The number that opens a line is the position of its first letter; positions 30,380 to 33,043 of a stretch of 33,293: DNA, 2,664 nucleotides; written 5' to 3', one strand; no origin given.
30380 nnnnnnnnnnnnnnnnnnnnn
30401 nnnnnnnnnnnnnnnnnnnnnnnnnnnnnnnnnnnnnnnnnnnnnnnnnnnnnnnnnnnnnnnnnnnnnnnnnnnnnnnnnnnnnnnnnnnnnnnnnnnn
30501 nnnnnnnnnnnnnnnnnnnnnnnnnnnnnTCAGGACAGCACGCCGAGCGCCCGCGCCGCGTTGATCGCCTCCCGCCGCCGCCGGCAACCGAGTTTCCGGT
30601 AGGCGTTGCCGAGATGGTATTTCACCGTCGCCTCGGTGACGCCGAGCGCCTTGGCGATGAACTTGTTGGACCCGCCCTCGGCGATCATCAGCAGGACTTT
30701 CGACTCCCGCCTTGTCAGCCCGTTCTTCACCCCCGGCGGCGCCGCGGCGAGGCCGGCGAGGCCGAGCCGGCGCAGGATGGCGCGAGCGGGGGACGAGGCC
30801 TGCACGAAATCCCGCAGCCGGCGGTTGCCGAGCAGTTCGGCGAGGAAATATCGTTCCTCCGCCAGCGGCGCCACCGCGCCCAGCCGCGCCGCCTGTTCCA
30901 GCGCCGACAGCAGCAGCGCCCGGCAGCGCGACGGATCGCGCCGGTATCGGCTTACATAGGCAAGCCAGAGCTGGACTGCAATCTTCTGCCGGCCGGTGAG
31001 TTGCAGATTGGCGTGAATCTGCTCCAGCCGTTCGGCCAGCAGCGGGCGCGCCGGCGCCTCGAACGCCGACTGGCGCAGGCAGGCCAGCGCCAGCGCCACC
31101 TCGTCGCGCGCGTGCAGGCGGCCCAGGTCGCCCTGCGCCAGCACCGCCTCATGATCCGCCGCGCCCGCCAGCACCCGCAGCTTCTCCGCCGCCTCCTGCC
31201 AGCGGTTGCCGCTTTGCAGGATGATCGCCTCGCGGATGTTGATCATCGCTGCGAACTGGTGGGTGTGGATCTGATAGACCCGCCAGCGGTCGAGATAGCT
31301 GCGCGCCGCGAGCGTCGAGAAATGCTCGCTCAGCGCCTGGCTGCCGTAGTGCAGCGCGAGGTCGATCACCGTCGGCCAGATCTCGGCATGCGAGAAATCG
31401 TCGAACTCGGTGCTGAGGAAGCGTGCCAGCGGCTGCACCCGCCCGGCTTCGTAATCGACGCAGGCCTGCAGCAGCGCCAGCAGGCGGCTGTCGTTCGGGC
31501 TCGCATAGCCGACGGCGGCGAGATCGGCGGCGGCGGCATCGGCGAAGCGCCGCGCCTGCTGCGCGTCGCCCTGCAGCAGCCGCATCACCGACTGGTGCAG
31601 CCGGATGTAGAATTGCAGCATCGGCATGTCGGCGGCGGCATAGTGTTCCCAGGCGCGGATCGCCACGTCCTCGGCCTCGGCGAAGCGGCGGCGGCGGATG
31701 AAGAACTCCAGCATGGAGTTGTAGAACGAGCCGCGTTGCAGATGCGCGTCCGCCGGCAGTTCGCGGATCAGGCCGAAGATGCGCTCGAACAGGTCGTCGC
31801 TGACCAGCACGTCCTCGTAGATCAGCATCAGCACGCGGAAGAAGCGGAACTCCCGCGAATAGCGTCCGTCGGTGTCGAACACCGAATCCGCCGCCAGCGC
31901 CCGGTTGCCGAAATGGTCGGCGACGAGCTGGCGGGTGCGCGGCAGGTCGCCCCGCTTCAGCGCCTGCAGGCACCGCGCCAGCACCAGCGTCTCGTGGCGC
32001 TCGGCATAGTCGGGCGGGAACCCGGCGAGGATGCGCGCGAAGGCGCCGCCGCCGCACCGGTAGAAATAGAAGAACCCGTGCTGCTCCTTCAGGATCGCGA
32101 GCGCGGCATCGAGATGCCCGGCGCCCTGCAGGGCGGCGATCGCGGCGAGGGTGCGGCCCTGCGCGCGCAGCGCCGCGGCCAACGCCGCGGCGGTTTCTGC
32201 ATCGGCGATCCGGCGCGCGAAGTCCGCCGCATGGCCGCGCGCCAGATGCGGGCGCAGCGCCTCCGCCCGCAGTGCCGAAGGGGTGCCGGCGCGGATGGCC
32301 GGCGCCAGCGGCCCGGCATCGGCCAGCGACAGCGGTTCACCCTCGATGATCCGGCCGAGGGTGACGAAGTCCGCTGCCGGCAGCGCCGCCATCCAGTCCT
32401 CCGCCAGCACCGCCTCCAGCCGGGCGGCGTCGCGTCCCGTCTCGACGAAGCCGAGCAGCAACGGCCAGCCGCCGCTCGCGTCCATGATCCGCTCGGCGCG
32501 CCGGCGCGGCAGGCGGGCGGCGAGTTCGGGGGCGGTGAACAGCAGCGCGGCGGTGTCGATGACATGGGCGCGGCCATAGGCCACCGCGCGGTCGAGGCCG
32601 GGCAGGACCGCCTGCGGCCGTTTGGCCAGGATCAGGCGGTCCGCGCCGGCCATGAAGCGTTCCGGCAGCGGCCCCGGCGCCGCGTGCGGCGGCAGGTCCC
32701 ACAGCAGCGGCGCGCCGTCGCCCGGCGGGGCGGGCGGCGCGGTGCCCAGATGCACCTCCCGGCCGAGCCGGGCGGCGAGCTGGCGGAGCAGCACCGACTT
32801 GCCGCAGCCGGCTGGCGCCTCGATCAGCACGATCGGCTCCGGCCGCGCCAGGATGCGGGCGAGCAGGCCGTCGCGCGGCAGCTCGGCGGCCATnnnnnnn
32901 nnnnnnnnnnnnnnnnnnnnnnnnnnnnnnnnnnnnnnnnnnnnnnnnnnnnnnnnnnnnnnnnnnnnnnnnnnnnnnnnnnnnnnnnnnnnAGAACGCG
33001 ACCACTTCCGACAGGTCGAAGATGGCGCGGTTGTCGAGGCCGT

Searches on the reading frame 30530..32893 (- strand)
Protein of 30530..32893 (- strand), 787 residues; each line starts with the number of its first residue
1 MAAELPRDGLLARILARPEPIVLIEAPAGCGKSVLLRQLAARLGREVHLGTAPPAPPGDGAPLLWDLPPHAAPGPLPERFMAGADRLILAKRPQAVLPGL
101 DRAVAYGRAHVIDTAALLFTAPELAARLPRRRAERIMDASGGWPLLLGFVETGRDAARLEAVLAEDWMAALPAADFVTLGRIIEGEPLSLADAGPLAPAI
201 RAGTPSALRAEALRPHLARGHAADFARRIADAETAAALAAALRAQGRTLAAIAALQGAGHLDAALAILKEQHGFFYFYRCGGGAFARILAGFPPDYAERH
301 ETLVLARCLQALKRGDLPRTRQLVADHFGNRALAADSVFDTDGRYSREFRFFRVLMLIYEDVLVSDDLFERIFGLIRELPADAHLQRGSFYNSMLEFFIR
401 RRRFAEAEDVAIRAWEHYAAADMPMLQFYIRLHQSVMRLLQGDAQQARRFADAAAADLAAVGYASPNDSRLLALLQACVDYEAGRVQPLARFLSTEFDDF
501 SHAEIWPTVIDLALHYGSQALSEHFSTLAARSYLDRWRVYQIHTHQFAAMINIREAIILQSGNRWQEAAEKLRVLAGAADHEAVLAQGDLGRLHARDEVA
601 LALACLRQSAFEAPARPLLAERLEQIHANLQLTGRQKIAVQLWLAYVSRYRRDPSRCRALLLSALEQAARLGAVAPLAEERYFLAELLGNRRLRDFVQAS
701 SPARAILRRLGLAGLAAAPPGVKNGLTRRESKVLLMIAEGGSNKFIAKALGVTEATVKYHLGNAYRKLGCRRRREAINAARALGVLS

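Call 74: search_protein_families(library=pfam, proteins=[window:30530-32893:-], max_evalue=0.000001)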
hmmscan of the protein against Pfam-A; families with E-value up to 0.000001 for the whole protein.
window:30530-32893:- (787 aa): 2 families
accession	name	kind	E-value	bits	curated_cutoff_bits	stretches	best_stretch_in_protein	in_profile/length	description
PF00196.25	GerE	-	3.6e-17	62.2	23.5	1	726-778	3-55/57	Bacterial regulatory proteins, luxR family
PF08281.18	Sigma70_r4_2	-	1.6e-07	31.3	25.7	0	725-768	10-54/54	Sigma-70, region 4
